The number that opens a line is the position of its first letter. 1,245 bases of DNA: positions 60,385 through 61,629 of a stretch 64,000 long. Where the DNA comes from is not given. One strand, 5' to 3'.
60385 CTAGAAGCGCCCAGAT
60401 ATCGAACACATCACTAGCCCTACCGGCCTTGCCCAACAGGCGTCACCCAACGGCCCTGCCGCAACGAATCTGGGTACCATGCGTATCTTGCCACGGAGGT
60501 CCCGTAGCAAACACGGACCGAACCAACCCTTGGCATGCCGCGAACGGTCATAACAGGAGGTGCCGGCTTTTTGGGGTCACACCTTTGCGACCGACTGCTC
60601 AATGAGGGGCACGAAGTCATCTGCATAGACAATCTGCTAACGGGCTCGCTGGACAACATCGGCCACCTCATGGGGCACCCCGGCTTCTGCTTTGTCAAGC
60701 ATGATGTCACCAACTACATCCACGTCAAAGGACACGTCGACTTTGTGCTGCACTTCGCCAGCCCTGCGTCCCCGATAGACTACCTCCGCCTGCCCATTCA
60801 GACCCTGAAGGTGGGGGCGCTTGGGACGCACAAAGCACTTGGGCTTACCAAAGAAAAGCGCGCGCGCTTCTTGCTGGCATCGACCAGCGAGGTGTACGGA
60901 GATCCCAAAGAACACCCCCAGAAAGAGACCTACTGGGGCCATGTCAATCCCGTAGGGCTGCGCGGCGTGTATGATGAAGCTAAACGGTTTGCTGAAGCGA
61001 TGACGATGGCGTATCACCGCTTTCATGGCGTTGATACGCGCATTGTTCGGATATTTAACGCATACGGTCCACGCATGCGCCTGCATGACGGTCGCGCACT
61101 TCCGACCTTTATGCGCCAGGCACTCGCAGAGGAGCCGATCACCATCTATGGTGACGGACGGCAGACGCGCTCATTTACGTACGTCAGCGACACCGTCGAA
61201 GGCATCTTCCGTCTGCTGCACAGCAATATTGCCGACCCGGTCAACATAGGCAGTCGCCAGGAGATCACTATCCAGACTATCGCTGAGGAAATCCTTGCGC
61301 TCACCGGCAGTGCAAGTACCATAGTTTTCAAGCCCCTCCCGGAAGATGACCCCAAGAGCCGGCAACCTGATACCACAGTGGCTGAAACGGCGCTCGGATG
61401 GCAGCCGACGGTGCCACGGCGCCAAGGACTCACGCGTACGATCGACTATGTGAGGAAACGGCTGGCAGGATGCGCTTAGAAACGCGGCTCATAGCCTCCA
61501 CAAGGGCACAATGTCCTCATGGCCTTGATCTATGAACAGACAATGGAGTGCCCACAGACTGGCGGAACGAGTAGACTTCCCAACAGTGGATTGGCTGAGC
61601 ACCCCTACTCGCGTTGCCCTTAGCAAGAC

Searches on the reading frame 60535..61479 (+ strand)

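Call 64: search_protein_families(library=pfam, max_evalue=0.001, proteins=[window:60535-61479:+])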
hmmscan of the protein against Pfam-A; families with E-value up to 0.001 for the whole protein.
window:60535-61479:+ (314 aa): 6 families
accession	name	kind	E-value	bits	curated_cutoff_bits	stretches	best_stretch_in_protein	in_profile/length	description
PF16363.11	GDP_Man_Dehyd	-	4.6e-48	164.8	27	1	6-301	2-331/332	GDP-mannose 4,6 dehydratase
PF01370.27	Epimerase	-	2.7e-47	161.6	20.9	1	5-239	2-240/240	NAD dependent epimerase/dehydratase family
PF01073.25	3Beta_HSD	-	1.1e-08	35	22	1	5-219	1-220/280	3-beta hydroxysteroid dehydrogenase/isomerase family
PF07993.18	NAD_binding_4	-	1.3e-07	31.5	20.1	0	63-173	84-204/258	Male sterility protein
PF02719.21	Polysacc_synt_2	-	1e-05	25.3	20.2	0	138-260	133-250/293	Polysaccharide biosynthesis protein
PF04321.23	RmlD_sub_bind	-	2.6e-05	23.9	27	1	4-261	3-235/287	RmlD substrate binding domain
